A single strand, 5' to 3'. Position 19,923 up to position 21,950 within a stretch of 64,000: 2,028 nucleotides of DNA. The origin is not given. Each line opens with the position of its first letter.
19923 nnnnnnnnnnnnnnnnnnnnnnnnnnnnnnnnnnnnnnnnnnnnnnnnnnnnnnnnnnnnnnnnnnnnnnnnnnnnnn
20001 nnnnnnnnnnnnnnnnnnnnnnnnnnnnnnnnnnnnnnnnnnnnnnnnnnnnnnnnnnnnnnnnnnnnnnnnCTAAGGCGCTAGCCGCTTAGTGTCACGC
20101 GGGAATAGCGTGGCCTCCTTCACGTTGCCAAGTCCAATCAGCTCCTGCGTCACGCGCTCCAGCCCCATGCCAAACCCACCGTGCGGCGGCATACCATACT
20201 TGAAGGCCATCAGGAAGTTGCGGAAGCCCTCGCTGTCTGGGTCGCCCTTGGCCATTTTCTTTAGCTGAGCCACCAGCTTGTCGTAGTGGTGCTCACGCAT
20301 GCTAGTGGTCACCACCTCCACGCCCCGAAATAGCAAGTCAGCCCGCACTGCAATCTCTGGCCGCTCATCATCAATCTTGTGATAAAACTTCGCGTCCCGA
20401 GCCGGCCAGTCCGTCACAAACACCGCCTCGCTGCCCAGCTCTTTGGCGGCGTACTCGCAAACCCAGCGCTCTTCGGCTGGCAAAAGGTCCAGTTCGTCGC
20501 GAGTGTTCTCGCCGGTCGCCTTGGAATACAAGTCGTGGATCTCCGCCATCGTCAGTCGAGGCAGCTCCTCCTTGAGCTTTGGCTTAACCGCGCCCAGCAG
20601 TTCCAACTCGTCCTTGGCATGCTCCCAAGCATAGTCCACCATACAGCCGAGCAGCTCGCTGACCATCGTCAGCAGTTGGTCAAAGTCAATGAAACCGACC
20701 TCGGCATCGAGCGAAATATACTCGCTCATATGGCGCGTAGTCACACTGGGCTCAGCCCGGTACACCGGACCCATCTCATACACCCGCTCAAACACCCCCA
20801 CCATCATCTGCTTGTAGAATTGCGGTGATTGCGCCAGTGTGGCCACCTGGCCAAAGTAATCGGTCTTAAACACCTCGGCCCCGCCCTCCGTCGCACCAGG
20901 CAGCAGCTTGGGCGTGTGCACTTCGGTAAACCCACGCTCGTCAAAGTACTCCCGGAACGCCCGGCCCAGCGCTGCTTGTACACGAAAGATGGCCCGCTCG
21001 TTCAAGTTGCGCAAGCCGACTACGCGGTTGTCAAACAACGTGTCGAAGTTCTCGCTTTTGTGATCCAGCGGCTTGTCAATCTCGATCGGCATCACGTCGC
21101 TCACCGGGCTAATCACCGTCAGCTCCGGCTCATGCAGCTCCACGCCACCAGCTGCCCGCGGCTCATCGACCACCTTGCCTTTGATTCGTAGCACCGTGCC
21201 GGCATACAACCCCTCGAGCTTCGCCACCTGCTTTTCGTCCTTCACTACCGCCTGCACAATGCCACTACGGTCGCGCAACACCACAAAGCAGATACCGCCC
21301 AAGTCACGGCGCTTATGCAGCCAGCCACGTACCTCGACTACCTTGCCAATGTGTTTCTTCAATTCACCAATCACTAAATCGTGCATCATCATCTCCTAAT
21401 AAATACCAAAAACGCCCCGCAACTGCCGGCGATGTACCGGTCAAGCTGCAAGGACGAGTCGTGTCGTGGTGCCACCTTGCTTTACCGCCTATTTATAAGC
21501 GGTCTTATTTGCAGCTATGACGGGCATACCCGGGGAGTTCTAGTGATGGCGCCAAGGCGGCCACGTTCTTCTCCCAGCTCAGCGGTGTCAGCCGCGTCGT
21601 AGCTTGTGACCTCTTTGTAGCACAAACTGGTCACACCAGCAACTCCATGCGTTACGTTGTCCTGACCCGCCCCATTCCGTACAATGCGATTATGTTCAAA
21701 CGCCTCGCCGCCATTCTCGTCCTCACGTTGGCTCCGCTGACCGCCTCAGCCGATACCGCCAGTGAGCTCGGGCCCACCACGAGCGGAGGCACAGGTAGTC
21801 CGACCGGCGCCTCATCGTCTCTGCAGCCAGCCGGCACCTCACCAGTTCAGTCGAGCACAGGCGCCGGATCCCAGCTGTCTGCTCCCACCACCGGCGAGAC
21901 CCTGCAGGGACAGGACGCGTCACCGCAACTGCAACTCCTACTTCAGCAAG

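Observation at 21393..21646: Possible T-box riboswitch in the aspS leader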

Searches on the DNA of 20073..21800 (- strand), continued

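Call 85: search_with_rna_model(model_id=R1, sources=[window, L004, L031, L043, L082, L161, L162, L165, L166, L167, L170, L174, L176], max_evalue=1e-15, make_alignment=true)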
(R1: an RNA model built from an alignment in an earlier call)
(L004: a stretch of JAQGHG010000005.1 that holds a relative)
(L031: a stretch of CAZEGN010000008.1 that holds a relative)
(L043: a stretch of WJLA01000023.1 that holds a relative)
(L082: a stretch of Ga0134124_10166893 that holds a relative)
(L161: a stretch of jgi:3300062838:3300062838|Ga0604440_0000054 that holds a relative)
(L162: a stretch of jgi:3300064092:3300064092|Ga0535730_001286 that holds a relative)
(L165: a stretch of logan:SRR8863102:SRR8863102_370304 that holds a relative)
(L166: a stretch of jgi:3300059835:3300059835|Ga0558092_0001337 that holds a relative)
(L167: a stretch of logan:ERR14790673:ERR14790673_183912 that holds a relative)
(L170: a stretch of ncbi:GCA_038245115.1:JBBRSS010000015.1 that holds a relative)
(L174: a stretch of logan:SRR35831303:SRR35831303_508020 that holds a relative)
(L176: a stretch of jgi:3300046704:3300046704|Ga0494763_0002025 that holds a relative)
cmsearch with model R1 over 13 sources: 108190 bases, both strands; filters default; matches with E-value up to 1e-15: 13.
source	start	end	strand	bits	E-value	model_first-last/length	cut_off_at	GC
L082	618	767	+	158.6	5.4e-50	1-151/151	no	0.59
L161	489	644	+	151.8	8.6e-48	1-151/151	no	0.54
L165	495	642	+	151.6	1e-47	1-151/151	no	0.56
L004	2785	2935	+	151.4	1.2e-47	1-151/151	no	0.56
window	21448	21608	-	150.9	1.7e-47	1-151/151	no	0.58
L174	487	642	+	149.8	3.9e-47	1-151/151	no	0.56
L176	485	645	+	144.7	1.7e-45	1-151/151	no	0.58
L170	479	635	+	143.1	5.7e-45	1-151/151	no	0.54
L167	485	636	+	137.8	3e-43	1-151/151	no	0.63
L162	493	658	+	137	5.9e-43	1-151/151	no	0.62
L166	475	646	+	136.5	8.3e-43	1-151/151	no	0.55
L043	1408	1564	+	125.8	2.6e-39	1-151/151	no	0.46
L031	2745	2925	+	88.7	3e-27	1-151/151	no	0.45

Alignment A3: 13 matches aligned to the model, 194 columns, each read 5' to 3' on its own strand. Consensus structure (alignment columns), stored with it:
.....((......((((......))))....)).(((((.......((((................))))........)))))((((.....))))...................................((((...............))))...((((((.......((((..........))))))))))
